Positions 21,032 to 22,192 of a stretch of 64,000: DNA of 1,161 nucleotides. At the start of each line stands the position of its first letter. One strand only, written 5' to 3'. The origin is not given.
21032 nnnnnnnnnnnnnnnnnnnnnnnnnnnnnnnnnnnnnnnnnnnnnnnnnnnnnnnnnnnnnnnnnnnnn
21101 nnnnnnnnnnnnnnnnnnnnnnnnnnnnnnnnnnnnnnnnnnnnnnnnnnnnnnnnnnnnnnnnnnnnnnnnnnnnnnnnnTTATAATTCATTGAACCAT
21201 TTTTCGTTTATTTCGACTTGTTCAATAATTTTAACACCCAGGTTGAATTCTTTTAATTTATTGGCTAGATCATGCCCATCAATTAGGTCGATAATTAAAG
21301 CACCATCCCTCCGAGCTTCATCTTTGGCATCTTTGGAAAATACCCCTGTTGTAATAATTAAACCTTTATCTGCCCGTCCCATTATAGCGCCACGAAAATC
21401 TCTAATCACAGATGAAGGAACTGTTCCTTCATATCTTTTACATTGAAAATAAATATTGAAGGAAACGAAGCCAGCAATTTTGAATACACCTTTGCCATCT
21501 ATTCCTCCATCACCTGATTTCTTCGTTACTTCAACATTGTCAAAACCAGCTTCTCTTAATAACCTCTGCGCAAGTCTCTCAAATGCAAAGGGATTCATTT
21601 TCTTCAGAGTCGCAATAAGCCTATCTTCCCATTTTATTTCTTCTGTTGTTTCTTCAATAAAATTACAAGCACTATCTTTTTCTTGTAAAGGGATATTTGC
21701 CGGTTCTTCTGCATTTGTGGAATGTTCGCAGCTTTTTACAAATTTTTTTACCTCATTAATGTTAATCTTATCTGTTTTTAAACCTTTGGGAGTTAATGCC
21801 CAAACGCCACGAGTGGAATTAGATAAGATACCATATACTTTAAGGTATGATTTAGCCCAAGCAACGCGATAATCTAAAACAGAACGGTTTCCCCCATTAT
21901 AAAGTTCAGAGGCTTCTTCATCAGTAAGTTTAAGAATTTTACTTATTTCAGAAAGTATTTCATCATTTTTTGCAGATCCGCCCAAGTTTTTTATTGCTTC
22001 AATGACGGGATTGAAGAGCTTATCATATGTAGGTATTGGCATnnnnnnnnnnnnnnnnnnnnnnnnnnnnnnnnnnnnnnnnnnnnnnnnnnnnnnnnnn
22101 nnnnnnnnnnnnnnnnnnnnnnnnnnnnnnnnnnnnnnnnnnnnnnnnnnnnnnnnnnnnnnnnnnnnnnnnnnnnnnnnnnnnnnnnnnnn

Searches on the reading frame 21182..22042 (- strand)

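Call 30: search_protein_families(library=pfam, proteins=[window:21182-22042:-], max_evalue=0.01)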
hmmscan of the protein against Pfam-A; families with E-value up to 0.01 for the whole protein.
window:21182-22042:- (286 aa): 3 families
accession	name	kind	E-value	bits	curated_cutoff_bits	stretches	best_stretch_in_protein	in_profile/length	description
PF04471.18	Mrr_cat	-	7.3e-30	103.9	21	1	146-261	1-113/115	Restriction endonuclease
PF14338.12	Mrr_N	-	1.2e-21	77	29.5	1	6-90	1-84/87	Mrr N-terminal domain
PF22722.2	NA-iREase1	-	1.4e-08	35.1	27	1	154-259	1-104/106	NACHT-associated inactive Restriction Endonuclease 1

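Call 94: search_protein_families(library=padloc, proteins=[window:21182-22042:-], max_evalue=0.001)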
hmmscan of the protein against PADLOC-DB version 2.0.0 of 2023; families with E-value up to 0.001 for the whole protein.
window:21182-22042:- (286 aa): 10 families
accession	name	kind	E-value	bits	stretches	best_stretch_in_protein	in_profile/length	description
PDLC04796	PDC-S02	-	3.3e-28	96.7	1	139-285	233-381/390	-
PDLC03657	mREase_IV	-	7.6e-28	95.7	1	1-279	1-307/317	Type IV methyl-directed restriction enzyme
PDLC04806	PDC-S02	-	6.3e-25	86.1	1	134-265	170-302/324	-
PDLC04819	PDC-S02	-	1.8e-15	55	1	98-261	145-304/334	-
PDLC03663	mREase_IV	-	2e-10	38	1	145-273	408-532/544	Type IV methyl-directed restriction enzyme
PDLC04815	PDC-S02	-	1.1e-08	32.8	1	138-263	193-318/346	-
PDLC03203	mREase_II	-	1e-06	26.2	1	148-276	251-382/393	Type II methyl-directed restriction enzyme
PDLC00631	ZorD1|ZorD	-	2.1e-06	23.8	1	129-268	927-1065/1071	"SWI2/SNF2 helicase, Mrr-like nuclease"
PDLC03852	LmuA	-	1.1e-05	23.6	1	144-220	13-92/336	-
PDLC03206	mREase_II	-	4.3e-05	20.2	1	156-265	284-398/434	Type II methyl-directed restriction enzyme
